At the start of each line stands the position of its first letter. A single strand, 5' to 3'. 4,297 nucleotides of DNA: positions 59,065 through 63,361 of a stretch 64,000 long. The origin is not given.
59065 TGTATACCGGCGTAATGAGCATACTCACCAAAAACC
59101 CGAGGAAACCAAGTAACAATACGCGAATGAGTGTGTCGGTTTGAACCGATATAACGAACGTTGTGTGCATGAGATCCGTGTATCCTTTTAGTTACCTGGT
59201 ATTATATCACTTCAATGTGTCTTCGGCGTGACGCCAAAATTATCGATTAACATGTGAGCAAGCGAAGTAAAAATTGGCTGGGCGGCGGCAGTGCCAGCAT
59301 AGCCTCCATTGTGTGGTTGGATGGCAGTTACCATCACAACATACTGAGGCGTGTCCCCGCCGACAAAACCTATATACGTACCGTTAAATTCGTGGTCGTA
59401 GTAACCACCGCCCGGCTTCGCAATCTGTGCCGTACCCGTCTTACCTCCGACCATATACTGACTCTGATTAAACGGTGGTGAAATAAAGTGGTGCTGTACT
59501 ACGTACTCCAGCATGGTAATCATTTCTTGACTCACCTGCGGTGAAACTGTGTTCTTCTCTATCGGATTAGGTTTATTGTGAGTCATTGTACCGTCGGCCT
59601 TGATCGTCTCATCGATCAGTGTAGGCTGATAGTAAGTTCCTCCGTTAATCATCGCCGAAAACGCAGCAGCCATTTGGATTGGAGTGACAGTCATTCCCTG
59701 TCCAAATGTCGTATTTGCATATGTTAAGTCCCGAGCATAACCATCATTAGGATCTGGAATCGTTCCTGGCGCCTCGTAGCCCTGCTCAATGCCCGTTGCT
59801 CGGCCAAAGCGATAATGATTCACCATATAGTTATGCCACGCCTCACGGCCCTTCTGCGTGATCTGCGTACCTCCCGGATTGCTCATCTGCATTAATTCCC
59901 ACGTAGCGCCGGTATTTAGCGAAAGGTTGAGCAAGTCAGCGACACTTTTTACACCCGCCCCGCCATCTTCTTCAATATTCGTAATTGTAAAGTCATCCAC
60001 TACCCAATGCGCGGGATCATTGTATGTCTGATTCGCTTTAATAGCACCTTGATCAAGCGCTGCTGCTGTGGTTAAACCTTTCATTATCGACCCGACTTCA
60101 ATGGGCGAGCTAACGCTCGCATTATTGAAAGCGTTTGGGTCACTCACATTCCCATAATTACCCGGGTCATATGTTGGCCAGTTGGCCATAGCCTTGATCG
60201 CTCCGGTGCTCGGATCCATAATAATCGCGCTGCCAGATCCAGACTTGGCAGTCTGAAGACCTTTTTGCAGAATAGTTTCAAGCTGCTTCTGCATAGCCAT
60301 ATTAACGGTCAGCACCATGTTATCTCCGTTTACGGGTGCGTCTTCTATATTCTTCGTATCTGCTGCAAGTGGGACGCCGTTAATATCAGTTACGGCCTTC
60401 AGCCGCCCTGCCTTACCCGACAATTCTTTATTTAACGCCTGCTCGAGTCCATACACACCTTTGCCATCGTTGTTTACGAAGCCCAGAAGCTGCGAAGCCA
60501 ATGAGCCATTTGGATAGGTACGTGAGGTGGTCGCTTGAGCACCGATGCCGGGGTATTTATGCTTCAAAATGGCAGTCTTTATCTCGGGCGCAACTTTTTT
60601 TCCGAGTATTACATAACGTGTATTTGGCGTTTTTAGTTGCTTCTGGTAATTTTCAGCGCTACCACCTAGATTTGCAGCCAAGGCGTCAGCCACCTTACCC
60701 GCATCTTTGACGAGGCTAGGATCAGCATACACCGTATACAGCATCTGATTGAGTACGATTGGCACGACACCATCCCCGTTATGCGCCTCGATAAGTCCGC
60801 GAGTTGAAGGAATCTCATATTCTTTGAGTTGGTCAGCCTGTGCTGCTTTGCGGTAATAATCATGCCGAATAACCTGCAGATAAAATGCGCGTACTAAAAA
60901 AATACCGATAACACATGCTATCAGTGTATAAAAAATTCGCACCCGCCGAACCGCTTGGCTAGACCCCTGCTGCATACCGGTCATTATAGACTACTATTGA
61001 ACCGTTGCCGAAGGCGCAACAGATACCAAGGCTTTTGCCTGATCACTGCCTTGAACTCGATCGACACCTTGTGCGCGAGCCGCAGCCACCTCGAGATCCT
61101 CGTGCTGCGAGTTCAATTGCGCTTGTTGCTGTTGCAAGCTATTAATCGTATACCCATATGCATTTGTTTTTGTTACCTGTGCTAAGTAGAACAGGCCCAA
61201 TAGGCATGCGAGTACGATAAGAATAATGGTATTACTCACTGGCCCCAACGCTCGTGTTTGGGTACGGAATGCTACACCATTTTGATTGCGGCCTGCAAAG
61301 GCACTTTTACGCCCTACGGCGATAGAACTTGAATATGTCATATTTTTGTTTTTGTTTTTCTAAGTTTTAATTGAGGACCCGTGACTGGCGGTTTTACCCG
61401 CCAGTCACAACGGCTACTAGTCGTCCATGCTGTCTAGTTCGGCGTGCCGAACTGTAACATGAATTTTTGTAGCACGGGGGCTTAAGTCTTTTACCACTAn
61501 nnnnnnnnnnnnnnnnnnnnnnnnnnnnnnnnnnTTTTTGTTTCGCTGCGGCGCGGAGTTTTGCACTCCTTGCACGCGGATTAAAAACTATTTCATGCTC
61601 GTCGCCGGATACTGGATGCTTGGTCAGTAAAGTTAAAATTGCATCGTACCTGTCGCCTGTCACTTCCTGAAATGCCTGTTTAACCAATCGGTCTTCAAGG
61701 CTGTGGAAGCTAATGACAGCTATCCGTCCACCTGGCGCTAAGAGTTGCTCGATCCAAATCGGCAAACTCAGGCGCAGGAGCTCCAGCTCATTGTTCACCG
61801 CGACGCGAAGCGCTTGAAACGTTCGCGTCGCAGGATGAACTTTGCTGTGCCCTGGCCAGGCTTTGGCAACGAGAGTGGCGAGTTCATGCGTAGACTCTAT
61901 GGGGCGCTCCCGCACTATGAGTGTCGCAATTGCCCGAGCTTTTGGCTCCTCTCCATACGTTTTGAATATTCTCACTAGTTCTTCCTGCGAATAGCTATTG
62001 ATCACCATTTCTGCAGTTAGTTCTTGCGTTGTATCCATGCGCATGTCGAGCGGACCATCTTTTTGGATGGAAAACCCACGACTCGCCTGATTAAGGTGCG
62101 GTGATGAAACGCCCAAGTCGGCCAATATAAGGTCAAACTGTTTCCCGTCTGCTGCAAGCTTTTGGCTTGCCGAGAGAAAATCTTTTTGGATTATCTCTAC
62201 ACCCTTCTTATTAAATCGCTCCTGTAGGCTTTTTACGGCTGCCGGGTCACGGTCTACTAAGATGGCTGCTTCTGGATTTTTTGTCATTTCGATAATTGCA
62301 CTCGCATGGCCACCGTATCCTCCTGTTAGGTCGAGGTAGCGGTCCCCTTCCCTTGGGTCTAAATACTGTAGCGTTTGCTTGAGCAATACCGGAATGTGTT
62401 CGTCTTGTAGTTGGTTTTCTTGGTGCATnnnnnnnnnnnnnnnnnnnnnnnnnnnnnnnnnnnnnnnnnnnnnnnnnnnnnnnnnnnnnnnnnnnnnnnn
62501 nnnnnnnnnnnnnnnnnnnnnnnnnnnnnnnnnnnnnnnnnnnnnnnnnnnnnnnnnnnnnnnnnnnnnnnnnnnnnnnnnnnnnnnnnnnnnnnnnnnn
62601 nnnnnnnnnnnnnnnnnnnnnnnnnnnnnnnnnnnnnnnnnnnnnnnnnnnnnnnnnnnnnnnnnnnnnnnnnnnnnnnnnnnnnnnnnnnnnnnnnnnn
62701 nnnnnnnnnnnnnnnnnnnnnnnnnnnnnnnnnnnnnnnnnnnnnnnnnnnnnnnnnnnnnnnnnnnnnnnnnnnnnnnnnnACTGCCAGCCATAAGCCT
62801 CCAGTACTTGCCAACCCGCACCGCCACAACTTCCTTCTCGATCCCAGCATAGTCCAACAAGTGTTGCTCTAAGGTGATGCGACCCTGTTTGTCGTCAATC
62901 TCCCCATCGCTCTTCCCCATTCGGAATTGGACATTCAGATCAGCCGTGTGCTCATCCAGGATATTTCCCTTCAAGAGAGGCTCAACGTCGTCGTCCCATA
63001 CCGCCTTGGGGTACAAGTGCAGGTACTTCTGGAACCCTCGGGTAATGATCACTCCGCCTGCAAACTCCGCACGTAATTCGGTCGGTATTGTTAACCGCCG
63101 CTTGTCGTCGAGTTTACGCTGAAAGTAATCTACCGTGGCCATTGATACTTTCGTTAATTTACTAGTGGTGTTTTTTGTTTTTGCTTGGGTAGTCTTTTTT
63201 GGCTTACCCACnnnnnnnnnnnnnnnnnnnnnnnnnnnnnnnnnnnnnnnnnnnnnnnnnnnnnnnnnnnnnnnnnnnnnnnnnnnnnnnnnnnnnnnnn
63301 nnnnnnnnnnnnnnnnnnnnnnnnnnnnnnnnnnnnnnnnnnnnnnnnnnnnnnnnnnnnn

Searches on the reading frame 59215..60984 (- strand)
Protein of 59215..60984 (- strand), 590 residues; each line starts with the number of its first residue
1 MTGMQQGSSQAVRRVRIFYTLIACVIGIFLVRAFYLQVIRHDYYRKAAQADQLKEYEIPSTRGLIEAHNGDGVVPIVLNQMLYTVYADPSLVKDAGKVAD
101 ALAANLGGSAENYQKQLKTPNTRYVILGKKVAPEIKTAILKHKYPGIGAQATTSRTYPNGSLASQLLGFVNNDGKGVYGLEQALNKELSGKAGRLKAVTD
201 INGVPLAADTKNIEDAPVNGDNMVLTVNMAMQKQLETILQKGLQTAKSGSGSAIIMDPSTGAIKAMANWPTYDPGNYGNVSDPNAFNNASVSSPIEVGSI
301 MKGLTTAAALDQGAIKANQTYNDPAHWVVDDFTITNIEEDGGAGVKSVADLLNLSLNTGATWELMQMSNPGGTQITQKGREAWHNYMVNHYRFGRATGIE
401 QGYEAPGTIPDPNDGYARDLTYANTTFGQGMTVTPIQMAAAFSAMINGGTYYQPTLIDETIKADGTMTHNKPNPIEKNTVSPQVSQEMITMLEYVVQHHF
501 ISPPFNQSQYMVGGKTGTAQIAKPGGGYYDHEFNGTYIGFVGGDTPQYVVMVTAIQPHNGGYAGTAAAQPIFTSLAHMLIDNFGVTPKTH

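Call 55: search_protein_families(library=pfam, proteins=[window:59215-60984:-])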
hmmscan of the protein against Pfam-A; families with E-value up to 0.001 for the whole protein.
window:59215-60984:- (590 aa): 3 families
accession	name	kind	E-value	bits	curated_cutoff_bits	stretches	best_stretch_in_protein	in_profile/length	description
PF00905.27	Transpeptidase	-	5.1e-54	183.9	22.1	1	251-575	1-297/299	Penicillin binding protein transpeptidase domain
PF03717.20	PBP_dimer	-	5.3e-14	53.5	24.4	1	58-206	2-176/180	Penicillin-binding Protein dimerisation domain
PF21922.1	PBP_dimer_2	-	8.8e-05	23.1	27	1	154-195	24-64/83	Penicillin binding protein A dimerisation domain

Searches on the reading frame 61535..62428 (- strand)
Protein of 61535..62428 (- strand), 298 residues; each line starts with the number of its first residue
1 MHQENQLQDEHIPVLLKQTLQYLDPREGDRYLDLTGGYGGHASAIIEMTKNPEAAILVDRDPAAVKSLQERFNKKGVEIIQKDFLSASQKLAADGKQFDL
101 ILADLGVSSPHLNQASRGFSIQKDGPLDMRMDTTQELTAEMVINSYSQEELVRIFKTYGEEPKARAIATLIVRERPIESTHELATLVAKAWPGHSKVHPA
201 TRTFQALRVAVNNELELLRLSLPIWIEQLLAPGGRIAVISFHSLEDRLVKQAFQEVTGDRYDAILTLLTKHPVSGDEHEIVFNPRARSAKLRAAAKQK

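Call 55: search_protein_families(library=pfam, proteins=[window:61535-62428:-])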
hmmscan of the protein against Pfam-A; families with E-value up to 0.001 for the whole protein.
window:61535-62428:- (298 aa): 6 families
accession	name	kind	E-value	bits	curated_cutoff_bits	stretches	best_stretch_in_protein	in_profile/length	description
PF01795.25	Methyltransf_5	-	9.5e-89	298.3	27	1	10-296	3-308/309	MraW methylase family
PF01189.24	Methyltr_RsmB-F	-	1.6e-07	31.6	27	1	21-108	2-90/199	16S rRNA methyltransferase RsmB/F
PF13847.12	Methyltransf_31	-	6.8e-07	29.5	27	1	27-104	3-81/145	Methyltransferase domain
PF05175.20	MTS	-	7.7e-05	22.8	23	1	20-102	24-103/170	Methyltransferase small domain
PF13649.12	Methyltransf_25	-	0.0001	23.3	27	1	32-103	2-70/97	Methyltransferase domain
PF01209.24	Ubie_methyltran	-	0.0001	22.1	20.1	0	19-107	39-126/233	ubiE/COQ5 methyltransferase family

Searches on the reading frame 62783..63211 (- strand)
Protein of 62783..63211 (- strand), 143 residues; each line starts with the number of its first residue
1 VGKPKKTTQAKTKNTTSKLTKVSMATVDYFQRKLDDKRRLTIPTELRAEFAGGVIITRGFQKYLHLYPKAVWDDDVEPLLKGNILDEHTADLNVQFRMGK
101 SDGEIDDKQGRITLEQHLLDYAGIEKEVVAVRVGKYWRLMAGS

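Call 40: find_related_loci(query=window:62783-63145:-, collection=genome_contigs, flank=1200)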
Query window:62783-63145:- (121 aa) in genome_contigs; peptide patterns used: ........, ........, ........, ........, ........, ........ (x = any residue, [..] = any of these).
408 stretches matched a pattern; 345 encode a relative of the query (tblastn E <= 1e-3); the best 80 are kept; 80 distinct loci.
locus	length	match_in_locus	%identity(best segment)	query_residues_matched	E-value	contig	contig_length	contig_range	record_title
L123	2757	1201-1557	97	2-120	4e-77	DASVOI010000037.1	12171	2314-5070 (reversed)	MAG TPA_asm: Candidatus Saccharimonadales bacterium isolate SMAG_U3149 k141_257113, whole genome shotgun sequence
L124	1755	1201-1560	90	2-121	3e-74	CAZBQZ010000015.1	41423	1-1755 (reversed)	MAG TPA_asm: uncultured Candidatus Saccharibacteria bacterium isolate SRP200132_co1_38 genome assembly, contig: NODE_155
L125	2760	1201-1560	90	2-121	6e-73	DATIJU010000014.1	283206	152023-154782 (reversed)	MAG TPA_asm: Bacillota bacterium isolate SMAG_U15699 k141_660939, whole genome shotgun sequence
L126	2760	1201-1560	88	2-121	3e-72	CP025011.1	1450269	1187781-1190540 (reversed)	Candidatus Saccharibacteria bacterium YM_S32_TM7_50_20 chromosome, complete genome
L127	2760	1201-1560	90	2-121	3e-72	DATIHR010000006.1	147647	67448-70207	MAG TPA_asm: Candidatus Saccharimonadales bacterium isolate SMAG_U15643 k141_727882, whole genome shotgun sequence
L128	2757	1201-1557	90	2-120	8e-72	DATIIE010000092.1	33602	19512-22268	MAG TPA_asm: Candidatus Saccharimonadales bacterium isolate SMAG_U15656 k141_470790, whole genome shotgun sequence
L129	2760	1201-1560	90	1-120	4e-72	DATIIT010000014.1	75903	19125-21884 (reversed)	MAG TPA_asm: Candidatus Saccharimonadales bacterium isolate SMAG_U15672 k141_21292, whole genome shotgun sequence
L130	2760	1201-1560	89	2-121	6e-72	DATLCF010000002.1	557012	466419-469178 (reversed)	MAG TPA_asm: Nevskiaceae bacterium isolate SMAG_U14317 k141_4041039, whole genome shotgun sequence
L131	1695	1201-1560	88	2-121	9e-73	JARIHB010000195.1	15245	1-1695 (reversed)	MAG: Candidatus Saccharibacteria bacterium isolate CullarsAll.DT.04 k141_281082, whole genome shotgun sequence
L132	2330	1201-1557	90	2-120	6e-72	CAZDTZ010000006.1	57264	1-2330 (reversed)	MAG TPA_asm: uncultured Candidatus Saccharibacteria bacterium isolate SRP200132_co1_471 genome assembly, contig: NODE_82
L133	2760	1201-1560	89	2-121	1e-71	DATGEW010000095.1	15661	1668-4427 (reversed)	MAG TPA_asm: Candidatus Saccharimonadales bacterium isolate SMAG_U9712 k141_998100, whole genome shotgun sequence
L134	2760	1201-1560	88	2-121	2e-71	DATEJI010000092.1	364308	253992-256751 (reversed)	MAG TPA_asm: Candidatus Saccharimonadales bacterium isolate SMAG_U8860 k141_1104895, whole genome shotgun sequence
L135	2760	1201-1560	88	2-121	4e-71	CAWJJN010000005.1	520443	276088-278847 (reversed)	MAG: uncultured Candidatus Saccharibacteria bacterium isolate MFD05674.bin.1.49 genome assembly, contig: contig_86960, w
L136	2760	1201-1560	86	2-121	2e-70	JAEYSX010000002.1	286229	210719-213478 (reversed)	MAG: Candidatus Parcubacteria bacterium isolate OH_CBlB_112 k127_2884060, whole genome shotgun sequence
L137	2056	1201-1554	88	2-119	2e-70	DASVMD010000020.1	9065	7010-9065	MAG TPA_asm: Candidatus Saccharimonadales bacterium isolate SMAG_U3091 k141_13797, whole genome shotgun sequence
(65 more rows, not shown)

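Call 55: search_protein_families(library=pfam, proteins=[window:62783-63211:-])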
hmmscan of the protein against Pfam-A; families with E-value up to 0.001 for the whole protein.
window:62783-63211:- (143 aa): 1 family
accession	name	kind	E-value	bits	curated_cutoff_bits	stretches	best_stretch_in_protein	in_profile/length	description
PF02381.23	MraZ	-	2.4e-15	56.7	23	1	31-75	7-52/72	MraZ protein, putative antitoxin-like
